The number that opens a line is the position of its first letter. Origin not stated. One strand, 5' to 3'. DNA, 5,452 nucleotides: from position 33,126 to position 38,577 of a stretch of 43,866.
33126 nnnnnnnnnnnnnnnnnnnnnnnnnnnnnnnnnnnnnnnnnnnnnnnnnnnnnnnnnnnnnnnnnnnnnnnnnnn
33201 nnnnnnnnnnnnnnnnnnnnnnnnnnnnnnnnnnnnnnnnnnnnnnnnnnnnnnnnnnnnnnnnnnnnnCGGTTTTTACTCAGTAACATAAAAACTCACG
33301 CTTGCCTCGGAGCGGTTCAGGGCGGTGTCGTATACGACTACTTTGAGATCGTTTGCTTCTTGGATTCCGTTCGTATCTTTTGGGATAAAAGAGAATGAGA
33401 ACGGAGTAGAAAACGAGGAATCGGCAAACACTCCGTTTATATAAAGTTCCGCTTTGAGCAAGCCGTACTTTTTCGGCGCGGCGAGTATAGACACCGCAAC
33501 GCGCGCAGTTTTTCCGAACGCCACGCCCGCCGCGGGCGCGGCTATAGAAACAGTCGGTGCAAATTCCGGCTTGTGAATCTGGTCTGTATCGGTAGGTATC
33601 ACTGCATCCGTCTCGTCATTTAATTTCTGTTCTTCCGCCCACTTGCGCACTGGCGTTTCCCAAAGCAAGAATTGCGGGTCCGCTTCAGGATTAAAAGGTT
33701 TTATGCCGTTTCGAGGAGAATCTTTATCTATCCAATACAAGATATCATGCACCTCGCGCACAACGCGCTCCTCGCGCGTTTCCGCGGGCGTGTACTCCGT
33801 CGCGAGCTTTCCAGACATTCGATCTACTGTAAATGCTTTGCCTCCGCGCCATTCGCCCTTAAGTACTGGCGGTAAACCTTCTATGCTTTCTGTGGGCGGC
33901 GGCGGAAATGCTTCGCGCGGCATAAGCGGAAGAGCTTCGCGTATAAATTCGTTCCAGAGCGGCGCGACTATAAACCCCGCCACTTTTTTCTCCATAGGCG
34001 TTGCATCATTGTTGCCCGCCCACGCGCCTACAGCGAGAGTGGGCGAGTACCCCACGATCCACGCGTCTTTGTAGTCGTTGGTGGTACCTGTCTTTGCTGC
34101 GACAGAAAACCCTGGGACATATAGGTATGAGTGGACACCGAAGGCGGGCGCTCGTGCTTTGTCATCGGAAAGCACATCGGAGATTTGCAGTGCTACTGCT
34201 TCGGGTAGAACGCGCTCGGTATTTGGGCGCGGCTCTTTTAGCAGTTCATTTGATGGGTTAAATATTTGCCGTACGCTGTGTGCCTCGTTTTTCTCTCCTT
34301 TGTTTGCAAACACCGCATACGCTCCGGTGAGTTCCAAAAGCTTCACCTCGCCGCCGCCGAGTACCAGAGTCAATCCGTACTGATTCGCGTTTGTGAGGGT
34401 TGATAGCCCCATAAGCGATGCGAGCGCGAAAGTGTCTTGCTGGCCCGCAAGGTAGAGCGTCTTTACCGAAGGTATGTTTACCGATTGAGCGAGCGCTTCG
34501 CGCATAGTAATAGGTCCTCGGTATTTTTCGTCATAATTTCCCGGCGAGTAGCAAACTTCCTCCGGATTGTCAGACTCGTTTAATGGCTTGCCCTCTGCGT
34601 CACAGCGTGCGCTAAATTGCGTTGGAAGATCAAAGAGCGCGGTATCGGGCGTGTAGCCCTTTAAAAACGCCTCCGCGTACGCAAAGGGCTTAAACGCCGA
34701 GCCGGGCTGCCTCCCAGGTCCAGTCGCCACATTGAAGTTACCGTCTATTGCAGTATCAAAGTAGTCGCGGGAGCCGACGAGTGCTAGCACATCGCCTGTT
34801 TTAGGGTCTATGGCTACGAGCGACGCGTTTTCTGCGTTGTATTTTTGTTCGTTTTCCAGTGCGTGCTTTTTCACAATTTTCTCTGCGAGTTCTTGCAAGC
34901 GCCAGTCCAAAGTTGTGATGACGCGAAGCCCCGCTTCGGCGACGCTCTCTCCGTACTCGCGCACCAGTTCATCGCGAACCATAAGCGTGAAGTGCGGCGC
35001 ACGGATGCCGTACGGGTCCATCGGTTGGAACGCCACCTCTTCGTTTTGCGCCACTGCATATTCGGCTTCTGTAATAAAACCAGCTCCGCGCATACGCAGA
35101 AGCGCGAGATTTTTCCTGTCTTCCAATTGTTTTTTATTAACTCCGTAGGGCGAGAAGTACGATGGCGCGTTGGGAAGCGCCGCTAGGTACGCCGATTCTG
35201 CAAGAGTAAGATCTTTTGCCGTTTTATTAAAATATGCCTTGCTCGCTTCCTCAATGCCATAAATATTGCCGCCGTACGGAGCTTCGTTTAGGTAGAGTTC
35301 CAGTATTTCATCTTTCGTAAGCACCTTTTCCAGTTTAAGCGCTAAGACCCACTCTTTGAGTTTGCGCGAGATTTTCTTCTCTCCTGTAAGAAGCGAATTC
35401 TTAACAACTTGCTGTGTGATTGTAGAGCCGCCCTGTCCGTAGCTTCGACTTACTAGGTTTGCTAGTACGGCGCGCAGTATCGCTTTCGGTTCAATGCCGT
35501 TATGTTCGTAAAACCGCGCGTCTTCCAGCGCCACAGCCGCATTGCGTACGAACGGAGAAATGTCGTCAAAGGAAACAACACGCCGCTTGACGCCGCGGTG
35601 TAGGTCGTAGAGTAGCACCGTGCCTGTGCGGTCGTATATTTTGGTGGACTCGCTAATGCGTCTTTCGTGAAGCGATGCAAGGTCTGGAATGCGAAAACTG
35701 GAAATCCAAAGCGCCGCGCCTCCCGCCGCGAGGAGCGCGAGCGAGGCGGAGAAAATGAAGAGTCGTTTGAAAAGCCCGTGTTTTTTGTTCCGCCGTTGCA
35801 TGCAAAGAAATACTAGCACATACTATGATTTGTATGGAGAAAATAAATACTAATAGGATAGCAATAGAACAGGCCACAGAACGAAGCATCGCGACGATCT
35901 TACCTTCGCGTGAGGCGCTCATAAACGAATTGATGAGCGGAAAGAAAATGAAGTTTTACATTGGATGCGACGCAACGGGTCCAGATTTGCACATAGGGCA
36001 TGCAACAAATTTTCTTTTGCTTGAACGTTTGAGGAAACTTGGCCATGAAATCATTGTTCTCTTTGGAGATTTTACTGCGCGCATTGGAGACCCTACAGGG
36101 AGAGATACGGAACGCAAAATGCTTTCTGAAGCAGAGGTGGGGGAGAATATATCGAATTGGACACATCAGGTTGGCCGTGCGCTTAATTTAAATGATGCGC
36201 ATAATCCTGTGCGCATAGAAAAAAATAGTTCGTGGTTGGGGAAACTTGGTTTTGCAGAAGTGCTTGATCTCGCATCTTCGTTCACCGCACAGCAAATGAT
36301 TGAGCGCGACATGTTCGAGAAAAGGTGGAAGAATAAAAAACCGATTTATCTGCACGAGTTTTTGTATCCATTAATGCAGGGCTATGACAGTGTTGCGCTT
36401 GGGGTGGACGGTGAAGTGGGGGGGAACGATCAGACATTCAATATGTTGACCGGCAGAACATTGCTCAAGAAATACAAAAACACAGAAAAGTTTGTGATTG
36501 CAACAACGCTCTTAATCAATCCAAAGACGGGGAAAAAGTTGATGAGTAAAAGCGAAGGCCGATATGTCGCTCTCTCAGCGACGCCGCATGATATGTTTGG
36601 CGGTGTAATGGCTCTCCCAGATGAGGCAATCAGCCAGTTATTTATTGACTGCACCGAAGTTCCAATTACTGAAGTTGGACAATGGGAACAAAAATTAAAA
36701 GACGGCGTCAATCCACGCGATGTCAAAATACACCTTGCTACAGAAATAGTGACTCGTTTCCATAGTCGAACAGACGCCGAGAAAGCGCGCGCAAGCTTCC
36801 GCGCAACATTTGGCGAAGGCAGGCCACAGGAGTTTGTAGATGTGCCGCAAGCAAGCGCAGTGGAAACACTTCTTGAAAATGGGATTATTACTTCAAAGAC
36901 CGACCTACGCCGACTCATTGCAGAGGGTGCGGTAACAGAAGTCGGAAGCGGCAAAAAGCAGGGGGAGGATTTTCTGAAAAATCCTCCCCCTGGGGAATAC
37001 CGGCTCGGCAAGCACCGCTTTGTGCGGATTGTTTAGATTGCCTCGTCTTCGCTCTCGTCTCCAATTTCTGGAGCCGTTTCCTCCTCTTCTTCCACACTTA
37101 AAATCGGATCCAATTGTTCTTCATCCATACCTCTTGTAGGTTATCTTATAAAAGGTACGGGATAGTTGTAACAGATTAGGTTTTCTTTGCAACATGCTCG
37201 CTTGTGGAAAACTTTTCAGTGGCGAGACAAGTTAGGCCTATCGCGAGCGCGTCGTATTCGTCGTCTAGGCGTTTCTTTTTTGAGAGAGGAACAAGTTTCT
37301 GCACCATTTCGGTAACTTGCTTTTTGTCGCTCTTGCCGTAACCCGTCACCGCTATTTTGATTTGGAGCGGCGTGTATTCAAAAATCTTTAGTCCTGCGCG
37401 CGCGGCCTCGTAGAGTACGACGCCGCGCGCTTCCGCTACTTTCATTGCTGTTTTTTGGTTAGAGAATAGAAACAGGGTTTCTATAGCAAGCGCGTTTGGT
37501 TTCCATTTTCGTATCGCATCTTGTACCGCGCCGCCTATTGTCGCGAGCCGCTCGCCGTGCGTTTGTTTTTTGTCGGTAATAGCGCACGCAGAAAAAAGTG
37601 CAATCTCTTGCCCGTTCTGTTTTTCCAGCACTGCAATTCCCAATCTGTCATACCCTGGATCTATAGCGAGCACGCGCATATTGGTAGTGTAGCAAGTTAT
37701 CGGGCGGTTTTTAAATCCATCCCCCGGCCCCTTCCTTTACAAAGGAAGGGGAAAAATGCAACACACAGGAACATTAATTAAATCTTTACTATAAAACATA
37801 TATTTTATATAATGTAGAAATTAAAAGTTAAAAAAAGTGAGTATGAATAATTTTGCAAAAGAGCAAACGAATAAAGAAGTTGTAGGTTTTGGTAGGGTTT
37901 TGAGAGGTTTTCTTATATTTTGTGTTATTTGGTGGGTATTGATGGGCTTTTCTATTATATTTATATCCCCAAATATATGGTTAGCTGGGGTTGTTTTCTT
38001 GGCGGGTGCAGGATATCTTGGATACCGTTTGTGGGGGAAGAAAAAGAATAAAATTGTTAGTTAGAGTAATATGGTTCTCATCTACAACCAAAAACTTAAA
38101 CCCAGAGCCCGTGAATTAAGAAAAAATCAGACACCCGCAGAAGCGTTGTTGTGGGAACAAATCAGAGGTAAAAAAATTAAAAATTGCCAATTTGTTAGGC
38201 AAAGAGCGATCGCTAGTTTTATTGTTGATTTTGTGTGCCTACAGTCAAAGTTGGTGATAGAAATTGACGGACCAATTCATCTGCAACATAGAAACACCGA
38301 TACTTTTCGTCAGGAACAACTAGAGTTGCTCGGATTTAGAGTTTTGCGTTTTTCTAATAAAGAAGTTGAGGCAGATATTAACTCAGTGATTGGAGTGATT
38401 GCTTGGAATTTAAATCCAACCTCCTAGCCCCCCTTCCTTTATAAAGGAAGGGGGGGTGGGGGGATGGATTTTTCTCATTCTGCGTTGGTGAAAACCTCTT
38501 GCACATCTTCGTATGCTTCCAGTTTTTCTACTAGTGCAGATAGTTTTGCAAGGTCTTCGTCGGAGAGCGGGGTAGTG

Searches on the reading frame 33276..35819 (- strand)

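Call 48: search_protein_families(library=pfam, proteins=[window:33276-35819:-])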
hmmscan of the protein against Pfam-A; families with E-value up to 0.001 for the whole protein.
window:33276-35819:- (847 aa): 3 families
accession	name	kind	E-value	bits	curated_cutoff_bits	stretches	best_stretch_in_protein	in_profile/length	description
PF00912.28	Transgly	-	7.5e-63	211.6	27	1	73-243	8-177/178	Transglycosylase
PF00905.27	Transpeptidase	-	6.9e-21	75.2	22.1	1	333-617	2-293/299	Penicillin binding protein transpeptidase domain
PF17957.7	Big_7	-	7.8e-06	26.9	24.1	1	755-818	1-64/70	Bacterial Ig domain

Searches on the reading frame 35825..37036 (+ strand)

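Call 48: search_protein_families(library=pfam, proteins=[window:35825-37036:+])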
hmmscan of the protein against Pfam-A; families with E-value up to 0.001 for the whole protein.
window:35825-37036:+ (403 aa): 1 family
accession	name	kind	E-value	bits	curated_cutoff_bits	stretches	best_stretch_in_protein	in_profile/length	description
PF00579.31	tRNA-synt_1b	-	6.6e-56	190.2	21.1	1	39-329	3-291/292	tRNA synthetases class I (W and Y)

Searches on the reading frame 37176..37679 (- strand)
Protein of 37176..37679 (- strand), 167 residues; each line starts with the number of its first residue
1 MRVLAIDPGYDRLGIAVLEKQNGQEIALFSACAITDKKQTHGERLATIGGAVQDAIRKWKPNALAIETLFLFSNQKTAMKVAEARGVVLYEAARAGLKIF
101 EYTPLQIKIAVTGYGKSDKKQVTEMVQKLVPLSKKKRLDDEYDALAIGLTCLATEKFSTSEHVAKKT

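Call 49: search_protein_families(library=pfam, proteins=[window:37176-37679:-], max_evalue=0.01)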
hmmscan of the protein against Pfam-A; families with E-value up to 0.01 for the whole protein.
window:37176-37679:- (167 aa): 1 family
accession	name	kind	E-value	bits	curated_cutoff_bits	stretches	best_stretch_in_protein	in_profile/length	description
PF02075.23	RuvC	-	4e-37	127.8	22.2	1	3-150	1-147/148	Crossover junction endodeoxyribonuclease RuvC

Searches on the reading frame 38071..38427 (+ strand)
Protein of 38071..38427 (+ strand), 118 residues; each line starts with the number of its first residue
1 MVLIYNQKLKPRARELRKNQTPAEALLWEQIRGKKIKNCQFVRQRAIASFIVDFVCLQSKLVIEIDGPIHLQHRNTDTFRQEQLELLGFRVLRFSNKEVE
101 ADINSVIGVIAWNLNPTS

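Call 49: search_protein_families(library=pfam, proteins=[window:38071-38427:+], max_evalue=0.01)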
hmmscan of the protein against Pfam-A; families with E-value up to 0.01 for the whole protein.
window:38071-38427:+ (118 aa): 2 families
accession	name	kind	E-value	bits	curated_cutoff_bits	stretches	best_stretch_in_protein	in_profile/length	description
PF04480.18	DUF559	-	6e-34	116.6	20.6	1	8-113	2-107/109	Protein of unknown function (DUF559)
PF18741.7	MTES_1575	-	1.3e-05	25.6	38.2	1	37-103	12-85/96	REase_MTES_1575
